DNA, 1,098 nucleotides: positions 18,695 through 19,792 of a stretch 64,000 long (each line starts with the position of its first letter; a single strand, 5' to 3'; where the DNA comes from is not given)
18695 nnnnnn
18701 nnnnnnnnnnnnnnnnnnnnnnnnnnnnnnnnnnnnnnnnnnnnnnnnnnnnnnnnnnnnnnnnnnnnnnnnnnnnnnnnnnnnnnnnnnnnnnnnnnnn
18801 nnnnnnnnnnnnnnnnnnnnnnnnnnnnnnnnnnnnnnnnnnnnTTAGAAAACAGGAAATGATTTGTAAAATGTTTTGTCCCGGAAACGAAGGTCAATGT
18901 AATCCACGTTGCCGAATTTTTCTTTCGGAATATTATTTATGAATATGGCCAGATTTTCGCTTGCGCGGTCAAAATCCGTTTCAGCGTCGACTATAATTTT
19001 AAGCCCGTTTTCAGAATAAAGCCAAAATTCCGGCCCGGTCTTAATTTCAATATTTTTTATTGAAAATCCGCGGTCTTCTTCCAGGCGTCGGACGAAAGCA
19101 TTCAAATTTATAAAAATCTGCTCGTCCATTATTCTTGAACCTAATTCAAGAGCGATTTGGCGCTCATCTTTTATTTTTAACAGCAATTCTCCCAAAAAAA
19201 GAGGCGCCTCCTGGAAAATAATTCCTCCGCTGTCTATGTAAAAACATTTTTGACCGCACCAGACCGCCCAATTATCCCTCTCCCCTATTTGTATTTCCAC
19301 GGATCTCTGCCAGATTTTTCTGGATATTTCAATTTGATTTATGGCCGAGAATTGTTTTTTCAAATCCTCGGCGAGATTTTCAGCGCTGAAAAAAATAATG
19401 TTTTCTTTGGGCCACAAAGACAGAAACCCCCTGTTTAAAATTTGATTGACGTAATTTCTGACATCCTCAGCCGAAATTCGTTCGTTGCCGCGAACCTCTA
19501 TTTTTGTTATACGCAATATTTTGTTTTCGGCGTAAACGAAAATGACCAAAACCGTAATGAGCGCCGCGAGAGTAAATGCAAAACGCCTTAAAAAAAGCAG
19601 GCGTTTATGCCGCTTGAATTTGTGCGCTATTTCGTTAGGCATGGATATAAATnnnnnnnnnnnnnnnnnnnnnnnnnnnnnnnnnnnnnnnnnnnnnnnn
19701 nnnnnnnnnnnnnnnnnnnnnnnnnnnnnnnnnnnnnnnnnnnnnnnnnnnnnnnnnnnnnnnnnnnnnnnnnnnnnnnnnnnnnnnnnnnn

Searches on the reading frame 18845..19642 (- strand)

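Call 53: search_protein_families(library=pfam, proteins=[window:18845-19642:-], max_evalue=0.001)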
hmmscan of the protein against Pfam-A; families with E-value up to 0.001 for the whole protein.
window:18845-19642:- (265 aa): 2 families
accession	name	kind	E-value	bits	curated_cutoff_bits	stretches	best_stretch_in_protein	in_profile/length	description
PF08478.15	POTRA_1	-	5.6e-07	30.2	23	1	44-122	2-69/69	POTRA domain, FtsQ-type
PF03799.20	FtsQ_DivIB_C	-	0.00019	22.7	21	1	126-252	1-114/114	Cell division protein FtsQ/DivIB, C-terminal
